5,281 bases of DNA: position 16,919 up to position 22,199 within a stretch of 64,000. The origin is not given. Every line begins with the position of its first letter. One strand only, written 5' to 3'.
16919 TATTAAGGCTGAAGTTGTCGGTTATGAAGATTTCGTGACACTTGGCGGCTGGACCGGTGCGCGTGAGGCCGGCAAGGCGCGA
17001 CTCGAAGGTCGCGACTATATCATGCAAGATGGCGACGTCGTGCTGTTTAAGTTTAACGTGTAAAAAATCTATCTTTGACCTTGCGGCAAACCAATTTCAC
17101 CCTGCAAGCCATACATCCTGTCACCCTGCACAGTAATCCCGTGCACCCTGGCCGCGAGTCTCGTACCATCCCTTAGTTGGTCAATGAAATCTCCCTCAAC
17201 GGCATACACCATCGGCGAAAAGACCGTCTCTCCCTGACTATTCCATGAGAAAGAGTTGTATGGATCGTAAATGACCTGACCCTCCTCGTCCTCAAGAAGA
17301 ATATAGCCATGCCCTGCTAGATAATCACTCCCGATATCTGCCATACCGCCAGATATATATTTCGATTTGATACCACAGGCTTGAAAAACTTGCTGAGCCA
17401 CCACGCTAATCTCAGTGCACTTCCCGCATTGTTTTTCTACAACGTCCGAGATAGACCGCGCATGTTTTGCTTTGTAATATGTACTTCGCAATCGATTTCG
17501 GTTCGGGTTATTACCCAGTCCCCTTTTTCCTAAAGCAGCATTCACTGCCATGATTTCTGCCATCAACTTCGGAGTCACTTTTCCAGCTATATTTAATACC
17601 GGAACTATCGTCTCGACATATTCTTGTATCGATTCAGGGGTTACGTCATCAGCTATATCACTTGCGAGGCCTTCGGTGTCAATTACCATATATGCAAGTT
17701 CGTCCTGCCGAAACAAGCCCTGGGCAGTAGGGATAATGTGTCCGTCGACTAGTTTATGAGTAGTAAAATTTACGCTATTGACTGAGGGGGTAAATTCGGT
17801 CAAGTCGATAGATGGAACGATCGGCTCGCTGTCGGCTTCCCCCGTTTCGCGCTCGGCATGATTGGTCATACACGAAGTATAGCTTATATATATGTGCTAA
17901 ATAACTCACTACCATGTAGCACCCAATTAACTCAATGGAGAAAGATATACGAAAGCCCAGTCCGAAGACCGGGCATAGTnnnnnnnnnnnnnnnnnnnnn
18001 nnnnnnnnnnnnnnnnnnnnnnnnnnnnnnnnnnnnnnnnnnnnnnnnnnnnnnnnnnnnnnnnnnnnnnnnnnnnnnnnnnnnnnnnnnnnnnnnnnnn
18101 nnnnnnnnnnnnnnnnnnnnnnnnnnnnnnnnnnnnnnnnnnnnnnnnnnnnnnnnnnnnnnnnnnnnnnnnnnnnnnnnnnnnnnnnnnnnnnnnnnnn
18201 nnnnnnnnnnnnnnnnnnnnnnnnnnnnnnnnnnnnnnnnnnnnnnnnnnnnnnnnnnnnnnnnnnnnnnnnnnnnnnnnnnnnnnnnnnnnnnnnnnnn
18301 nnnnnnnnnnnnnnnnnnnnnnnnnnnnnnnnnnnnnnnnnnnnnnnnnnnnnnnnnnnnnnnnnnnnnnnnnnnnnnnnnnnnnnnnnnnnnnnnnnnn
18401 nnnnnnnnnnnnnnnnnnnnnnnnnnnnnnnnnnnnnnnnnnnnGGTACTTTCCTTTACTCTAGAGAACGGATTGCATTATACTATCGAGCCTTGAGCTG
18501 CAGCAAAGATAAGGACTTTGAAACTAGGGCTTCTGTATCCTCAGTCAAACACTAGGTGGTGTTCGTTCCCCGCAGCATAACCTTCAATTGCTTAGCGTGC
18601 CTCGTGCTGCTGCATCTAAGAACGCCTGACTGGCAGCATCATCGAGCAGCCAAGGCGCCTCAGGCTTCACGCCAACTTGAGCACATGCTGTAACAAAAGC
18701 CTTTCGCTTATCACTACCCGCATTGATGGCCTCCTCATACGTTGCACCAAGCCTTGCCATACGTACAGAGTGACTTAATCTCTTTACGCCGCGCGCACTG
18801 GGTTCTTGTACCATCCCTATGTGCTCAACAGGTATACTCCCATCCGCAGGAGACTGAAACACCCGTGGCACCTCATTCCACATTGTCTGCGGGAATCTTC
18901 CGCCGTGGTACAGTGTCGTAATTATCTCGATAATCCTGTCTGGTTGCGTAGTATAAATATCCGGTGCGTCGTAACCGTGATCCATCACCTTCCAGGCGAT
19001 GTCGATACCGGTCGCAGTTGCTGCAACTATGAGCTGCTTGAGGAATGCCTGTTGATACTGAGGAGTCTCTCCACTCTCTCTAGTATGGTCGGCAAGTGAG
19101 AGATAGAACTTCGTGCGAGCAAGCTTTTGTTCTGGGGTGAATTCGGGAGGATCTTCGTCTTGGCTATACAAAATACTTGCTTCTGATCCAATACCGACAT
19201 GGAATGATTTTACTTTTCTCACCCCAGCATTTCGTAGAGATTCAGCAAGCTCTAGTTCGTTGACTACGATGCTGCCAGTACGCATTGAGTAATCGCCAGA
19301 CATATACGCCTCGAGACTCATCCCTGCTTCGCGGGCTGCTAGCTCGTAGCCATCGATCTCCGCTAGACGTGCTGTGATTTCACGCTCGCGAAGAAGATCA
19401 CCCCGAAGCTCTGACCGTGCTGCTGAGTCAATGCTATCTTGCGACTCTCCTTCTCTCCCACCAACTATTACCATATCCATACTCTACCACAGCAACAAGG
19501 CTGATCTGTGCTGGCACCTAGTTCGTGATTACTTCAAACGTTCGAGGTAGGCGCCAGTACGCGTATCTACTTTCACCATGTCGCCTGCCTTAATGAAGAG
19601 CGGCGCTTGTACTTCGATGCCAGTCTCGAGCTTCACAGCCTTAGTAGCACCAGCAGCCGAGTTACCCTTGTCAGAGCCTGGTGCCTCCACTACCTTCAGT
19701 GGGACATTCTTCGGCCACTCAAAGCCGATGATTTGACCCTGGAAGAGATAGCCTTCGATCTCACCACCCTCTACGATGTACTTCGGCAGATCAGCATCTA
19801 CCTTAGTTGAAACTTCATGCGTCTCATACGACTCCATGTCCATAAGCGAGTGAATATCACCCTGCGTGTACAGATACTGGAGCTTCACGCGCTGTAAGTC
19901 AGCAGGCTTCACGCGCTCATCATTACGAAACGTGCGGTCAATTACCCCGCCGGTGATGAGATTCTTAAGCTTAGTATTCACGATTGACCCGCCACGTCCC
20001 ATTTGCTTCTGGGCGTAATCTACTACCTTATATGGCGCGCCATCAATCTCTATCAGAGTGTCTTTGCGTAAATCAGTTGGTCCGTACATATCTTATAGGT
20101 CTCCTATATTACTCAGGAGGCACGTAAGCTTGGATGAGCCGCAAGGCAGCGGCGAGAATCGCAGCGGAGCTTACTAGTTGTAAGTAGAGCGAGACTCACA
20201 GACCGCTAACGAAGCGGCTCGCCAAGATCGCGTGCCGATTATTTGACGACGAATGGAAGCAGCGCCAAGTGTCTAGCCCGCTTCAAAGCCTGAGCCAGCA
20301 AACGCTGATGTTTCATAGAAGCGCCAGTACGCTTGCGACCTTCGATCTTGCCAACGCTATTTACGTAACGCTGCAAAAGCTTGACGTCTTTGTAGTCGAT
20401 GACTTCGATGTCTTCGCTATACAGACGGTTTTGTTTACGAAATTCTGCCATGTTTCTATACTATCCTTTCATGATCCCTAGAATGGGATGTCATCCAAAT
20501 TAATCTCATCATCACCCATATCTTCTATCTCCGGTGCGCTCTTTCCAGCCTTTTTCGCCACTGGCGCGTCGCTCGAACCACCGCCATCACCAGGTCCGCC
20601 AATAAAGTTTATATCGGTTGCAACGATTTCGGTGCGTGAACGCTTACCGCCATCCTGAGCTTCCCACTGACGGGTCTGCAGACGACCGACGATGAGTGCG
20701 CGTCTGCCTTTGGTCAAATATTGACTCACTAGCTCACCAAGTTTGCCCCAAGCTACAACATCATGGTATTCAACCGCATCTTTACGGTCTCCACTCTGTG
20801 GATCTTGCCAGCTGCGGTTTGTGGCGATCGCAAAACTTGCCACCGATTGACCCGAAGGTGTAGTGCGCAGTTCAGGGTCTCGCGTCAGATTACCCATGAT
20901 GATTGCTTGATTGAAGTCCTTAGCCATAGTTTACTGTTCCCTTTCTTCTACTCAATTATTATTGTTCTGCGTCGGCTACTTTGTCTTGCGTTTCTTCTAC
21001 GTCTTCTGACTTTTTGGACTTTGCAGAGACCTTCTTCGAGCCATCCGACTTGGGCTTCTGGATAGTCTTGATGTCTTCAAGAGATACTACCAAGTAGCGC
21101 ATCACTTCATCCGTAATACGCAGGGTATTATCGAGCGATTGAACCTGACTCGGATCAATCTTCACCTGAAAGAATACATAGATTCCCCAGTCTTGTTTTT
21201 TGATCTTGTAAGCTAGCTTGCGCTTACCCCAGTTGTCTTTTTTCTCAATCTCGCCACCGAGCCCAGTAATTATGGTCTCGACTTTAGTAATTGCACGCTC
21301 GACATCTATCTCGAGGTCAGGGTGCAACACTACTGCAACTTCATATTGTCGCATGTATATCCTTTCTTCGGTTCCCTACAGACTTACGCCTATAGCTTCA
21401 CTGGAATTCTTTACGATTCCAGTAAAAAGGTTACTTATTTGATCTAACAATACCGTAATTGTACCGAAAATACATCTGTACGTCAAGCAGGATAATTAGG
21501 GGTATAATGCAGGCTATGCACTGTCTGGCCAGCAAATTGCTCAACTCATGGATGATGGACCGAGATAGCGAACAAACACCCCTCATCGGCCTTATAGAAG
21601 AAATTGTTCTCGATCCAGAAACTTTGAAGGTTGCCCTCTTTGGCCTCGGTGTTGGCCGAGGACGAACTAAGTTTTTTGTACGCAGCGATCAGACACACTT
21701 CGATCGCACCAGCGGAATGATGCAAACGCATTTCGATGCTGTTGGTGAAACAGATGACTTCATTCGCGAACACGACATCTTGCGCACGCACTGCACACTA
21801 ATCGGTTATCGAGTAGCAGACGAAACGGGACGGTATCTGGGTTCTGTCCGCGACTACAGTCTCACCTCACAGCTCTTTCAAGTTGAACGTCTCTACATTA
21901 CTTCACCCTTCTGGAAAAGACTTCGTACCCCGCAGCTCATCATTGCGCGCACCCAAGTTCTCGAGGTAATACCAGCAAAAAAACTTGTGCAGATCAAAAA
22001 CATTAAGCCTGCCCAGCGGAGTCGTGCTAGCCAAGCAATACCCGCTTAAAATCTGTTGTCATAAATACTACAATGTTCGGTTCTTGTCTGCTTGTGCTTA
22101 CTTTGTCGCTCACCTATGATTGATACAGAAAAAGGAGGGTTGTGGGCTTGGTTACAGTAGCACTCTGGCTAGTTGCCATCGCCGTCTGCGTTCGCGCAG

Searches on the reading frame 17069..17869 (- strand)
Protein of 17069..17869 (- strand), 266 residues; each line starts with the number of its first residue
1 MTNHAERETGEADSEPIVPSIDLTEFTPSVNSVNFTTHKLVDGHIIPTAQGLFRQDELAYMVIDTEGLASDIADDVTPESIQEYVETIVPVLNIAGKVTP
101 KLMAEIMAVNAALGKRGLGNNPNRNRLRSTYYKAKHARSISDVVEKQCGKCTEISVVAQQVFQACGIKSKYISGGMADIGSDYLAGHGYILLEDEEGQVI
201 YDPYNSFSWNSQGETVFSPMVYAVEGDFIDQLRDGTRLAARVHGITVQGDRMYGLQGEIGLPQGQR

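Call 9: search_protein_families(library=pfam, proteins=[window:17069-17869:-], max_evalue=0.001)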
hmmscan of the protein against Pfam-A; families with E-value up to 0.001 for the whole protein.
window:17069-17869:- (266 aa): 0 families

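Call 61: search_protein_families(library=pfam, proteins=[window:17069-17869:-], max_evalue=1)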
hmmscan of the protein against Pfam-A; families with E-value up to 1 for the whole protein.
window:17069-17869:- (266 aa): 2 families
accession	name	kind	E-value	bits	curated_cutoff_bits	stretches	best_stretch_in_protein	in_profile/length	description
PF01841.26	Transglut_core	-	0.0011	19.7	23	1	132-177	35-80/108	Transglutaminase-like superfamily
PF13192.12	Thioredoxin_3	-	0.91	10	24.8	0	143-171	5-33/76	Thioredoxin domain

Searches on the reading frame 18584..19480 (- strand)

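Call 9: search_protein_families(library=pfam, proteins=[window:18584-19480:-], max_evalue=0.001)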
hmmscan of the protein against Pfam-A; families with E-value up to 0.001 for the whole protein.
window:18584-19480:- (298 aa): 0 families

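Call 61: search_protein_families(library=pfam, proteins=[window:18584-19480:-], max_evalue=1)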
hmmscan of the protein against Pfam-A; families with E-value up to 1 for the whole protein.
window:18584-19480:- (298 aa): 1 family
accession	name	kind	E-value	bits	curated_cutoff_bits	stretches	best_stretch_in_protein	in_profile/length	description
PF11248.13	DUF3046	-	0.079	13.8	25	1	235-271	22-59/62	Protein of unknown function (DUF3046)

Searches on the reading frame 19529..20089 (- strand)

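Call 9: search_protein_families(library=pfam, proteins=[window:19529-20089:-], max_evalue=0.001)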
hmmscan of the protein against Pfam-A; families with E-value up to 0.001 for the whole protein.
window:19529-20089:- (186 aa): 3 families
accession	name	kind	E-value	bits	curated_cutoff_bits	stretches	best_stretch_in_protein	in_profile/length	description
PF09285.17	Elong-fact-P_C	-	1.1e-21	76.7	25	1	129-184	1-56/56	Elongation factor P, C-terminal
PF08207.18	EFP_N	-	1.3e-18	67.2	23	1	6-60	4-58/58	Elongation factor P (EF-P) KOW-like domain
PF01132.26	EFP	-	6.6e-11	42.4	27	1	69-121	2-54/54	Elongation factor P (EF-P) OB domain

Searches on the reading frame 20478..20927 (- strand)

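Call 9: search_protein_families(library=pfam, proteins=[window:20478-20927:-], max_evalue=0.001)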
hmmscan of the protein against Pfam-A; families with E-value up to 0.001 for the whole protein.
window:20478-20927:- (149 aa): 1 family
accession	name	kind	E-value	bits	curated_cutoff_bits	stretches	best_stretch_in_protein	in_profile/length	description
PF00436.31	SSB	-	1.7e-36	124.9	26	1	5-108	1-103/104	Single-strand binding protein family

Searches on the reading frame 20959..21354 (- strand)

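Call 9: search_protein_families(library=pfam, proteins=[window:20959-21354:-], max_evalue=0.001)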
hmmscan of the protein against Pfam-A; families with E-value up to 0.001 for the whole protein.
window:20959-21354:- (131 aa): 1 family
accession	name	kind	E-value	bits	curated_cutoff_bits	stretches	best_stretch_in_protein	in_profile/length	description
PF01250.22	Ribosomal_S6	-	1.6e-27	96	27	1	3-90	1-89/90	Ribosomal protein S6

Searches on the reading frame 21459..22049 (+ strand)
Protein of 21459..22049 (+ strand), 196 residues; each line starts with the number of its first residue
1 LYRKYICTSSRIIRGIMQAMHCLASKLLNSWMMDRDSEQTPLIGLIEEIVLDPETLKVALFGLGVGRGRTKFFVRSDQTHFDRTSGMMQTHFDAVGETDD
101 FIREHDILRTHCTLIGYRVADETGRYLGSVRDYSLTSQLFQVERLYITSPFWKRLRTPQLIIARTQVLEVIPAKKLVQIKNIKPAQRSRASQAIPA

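Call 20: search_protein_families(library=pfam, proteins=[window:21459-22049:+], max_evalue=0.001)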
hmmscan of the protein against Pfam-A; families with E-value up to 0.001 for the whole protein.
window:21459-22049:+ (196 aa): 1 family
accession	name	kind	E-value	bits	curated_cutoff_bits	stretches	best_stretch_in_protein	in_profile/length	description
PF05239.21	PRC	-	0.00018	21.9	21.2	0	113-133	8-28/78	PRC-barrel domain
